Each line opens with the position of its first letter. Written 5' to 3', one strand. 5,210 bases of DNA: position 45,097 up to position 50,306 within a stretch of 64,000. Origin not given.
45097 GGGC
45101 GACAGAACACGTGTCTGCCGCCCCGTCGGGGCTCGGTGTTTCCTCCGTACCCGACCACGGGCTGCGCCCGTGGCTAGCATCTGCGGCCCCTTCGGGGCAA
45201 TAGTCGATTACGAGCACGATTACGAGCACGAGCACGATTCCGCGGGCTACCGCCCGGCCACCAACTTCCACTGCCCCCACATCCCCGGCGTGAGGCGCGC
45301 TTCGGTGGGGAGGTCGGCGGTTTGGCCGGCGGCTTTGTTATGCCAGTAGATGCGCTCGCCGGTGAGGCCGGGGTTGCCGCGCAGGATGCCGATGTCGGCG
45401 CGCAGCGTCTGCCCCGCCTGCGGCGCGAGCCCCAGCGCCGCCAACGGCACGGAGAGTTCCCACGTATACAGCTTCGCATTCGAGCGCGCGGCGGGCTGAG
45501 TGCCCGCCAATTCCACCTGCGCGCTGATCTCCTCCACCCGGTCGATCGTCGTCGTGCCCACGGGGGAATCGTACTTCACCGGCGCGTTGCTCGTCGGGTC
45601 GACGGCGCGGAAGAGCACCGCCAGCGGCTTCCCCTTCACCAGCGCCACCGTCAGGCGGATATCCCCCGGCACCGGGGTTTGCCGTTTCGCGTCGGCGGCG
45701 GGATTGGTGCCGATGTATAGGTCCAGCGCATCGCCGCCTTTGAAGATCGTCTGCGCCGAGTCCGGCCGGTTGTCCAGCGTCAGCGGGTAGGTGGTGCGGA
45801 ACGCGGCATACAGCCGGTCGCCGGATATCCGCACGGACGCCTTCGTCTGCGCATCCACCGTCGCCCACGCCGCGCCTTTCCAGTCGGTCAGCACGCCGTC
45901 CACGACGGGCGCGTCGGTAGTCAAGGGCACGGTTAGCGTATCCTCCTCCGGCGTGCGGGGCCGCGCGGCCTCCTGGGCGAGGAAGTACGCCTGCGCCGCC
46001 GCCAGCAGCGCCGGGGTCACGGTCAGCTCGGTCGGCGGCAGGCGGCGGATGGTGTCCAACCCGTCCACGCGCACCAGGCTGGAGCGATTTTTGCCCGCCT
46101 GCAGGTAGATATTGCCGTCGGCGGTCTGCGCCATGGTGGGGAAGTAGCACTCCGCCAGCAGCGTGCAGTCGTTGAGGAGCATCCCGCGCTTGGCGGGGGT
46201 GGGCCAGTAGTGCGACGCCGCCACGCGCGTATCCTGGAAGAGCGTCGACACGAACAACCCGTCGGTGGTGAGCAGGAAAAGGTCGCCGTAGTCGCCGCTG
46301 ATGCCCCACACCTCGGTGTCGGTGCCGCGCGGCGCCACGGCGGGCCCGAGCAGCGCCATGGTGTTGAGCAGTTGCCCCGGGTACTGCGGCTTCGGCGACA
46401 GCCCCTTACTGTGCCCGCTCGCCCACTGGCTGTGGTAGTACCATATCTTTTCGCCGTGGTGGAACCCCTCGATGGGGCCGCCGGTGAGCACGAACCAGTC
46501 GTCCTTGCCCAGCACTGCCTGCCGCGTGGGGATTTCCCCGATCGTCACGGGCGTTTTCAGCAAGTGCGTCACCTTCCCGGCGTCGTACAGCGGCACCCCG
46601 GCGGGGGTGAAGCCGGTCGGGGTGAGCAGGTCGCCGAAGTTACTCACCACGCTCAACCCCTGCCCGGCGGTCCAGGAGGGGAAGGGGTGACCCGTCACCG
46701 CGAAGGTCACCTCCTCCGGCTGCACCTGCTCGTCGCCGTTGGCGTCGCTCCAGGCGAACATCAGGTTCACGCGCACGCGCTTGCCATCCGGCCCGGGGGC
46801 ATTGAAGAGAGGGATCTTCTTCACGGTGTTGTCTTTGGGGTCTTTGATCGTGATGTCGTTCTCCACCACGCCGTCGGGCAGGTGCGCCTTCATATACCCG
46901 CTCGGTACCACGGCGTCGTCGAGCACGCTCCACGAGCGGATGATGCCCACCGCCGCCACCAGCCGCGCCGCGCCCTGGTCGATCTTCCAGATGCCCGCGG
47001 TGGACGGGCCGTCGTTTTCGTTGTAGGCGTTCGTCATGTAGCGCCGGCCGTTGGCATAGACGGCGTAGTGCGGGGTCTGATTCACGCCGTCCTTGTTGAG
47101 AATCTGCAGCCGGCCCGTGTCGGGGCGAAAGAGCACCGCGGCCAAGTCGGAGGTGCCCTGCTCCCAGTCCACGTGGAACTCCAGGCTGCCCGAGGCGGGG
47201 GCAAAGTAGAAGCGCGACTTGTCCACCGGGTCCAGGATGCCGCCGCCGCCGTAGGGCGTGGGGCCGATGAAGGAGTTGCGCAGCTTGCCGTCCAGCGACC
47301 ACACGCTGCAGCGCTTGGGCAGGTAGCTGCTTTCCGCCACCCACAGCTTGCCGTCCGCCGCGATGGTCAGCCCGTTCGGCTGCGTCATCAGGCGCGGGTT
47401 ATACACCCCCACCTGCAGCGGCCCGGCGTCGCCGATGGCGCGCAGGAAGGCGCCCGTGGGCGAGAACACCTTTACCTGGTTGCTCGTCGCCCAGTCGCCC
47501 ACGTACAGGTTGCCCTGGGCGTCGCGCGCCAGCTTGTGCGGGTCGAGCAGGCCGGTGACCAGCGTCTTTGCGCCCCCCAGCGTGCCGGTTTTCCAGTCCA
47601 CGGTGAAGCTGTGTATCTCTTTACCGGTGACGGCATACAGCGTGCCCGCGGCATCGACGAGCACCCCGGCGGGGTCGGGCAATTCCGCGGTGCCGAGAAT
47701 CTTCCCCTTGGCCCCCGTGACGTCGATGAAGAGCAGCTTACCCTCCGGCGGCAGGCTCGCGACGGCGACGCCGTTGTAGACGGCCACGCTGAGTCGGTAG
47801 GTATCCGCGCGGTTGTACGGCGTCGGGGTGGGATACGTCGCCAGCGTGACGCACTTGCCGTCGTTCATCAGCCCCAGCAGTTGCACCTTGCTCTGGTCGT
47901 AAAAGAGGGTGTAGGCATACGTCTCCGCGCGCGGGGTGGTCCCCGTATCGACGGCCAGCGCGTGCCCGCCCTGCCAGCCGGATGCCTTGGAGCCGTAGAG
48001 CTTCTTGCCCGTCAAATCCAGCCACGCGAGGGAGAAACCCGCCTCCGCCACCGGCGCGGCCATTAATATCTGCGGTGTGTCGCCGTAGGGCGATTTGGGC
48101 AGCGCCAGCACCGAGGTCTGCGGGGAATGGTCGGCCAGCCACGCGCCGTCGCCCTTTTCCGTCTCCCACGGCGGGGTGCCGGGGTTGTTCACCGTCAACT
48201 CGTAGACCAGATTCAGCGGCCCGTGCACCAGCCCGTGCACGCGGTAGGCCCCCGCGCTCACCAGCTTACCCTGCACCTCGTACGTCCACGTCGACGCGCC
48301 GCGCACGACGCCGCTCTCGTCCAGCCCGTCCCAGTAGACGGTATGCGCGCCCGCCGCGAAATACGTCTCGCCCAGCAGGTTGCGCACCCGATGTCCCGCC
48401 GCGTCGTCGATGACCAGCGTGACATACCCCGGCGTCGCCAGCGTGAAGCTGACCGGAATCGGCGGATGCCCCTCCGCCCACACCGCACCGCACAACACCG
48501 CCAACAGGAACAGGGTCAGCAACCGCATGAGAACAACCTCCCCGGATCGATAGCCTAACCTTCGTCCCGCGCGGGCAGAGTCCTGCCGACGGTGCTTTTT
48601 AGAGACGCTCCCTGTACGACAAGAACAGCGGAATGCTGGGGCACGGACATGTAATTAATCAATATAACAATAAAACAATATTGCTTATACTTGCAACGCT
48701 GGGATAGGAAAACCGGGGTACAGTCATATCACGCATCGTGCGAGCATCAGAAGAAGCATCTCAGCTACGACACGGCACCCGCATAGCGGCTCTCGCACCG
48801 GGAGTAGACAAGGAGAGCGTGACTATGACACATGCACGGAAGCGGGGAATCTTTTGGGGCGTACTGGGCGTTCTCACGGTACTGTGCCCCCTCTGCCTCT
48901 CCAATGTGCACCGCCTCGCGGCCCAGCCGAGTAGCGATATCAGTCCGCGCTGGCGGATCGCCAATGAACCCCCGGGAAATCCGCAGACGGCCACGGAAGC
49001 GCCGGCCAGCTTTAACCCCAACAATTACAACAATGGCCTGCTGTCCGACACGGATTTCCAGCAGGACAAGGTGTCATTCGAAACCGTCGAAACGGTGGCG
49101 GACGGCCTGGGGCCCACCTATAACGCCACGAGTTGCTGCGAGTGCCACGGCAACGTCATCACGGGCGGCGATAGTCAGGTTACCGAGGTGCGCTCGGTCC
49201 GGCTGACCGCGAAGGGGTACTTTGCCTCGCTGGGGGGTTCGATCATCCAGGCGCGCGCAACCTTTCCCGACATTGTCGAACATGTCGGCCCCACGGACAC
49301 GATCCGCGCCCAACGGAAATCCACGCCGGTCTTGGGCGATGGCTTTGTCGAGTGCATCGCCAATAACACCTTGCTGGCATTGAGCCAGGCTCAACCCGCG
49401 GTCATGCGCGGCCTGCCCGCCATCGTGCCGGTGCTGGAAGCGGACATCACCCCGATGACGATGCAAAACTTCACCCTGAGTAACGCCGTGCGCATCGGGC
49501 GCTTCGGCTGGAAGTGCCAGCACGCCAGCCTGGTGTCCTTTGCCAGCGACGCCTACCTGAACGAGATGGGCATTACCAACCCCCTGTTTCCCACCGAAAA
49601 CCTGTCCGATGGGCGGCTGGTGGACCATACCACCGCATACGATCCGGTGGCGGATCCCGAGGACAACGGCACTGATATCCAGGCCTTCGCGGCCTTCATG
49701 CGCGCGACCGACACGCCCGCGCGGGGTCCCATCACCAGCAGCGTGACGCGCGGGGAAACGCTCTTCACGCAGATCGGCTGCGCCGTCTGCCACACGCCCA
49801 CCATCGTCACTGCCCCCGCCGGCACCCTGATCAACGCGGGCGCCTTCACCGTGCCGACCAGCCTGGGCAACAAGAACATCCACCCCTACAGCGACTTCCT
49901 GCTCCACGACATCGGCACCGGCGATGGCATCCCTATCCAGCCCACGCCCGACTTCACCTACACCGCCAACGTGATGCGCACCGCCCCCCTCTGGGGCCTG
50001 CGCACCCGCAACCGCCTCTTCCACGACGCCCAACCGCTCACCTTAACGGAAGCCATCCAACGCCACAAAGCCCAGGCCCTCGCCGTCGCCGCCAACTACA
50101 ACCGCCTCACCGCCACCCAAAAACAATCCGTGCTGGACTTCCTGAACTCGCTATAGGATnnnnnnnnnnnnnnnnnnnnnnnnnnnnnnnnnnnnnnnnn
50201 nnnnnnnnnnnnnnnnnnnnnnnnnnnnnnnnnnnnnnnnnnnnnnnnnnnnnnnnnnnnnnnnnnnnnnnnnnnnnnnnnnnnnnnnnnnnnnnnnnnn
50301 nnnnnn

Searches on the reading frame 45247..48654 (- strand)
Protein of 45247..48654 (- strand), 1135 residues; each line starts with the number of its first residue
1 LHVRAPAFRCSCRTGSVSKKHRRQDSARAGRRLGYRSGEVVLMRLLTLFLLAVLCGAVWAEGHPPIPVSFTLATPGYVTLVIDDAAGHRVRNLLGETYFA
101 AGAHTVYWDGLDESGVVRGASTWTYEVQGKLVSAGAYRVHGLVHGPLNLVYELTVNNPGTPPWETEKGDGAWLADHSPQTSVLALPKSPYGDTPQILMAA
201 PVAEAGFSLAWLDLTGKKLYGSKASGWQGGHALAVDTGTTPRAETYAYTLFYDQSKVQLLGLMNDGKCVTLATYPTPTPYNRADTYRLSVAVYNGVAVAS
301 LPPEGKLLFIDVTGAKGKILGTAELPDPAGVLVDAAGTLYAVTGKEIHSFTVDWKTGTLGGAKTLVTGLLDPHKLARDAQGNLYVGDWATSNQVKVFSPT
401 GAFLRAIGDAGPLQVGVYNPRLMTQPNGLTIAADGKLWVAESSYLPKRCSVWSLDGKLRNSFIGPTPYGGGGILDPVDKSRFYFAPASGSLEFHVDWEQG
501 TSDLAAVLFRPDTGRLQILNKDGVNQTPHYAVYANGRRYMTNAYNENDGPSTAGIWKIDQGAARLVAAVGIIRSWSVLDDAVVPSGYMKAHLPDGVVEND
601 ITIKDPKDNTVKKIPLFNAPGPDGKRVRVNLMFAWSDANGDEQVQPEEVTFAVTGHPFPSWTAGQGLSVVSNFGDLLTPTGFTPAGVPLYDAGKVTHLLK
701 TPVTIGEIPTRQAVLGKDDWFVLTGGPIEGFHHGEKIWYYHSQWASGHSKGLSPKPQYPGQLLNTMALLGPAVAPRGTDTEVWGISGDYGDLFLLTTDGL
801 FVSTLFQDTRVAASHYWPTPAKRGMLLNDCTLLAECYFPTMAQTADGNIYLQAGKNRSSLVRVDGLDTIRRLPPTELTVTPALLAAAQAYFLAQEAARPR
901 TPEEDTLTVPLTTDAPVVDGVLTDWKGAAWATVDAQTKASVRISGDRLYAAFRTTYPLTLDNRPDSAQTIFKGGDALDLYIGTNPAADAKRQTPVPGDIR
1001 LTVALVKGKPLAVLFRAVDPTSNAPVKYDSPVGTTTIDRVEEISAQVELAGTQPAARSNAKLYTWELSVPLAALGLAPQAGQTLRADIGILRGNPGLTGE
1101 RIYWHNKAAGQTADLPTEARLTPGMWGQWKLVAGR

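Call 25: search_protein_families(library=pfam, proteins=[window:45247-48654:-], max_evalue=0.00001)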
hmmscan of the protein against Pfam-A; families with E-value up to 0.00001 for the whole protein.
window:45247-48654:- (1135 aa): 2 families
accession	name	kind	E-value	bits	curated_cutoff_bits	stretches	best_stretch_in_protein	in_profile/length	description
PF13860.13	FlgD_ig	-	1.2e-07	32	27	0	66-128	12-74/79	FlgD Ig-like domain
PF01436.27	NHL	-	2.3e-06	27.8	20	0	370-397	2-28/28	NHL repeat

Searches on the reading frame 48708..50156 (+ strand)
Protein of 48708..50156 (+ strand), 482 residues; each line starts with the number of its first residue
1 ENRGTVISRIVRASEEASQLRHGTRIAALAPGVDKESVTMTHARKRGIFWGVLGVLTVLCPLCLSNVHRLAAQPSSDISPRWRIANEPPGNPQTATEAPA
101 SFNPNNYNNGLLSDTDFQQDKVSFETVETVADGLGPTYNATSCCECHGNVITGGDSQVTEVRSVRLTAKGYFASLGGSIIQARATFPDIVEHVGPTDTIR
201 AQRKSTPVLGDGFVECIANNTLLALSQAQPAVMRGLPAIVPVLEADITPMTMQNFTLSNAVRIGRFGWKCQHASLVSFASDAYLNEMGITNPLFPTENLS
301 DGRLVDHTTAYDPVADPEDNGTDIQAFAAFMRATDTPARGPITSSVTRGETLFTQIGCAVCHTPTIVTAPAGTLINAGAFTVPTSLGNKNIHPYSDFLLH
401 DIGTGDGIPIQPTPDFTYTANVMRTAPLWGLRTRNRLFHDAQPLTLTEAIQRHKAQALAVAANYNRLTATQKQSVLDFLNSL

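Call 25: search_protein_families(library=pfam, proteins=[window:48708-50156:+], max_evalue=0.00001)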
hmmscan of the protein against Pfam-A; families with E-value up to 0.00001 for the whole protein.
window:48708-50156:+ (482 aa): 1 family
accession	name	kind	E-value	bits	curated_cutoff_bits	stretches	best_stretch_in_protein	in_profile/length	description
PF06537.16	DHOR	-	1.9e-39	135.9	22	1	197-482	209-499/499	Di-haem oxidoreductase, putative peroxidase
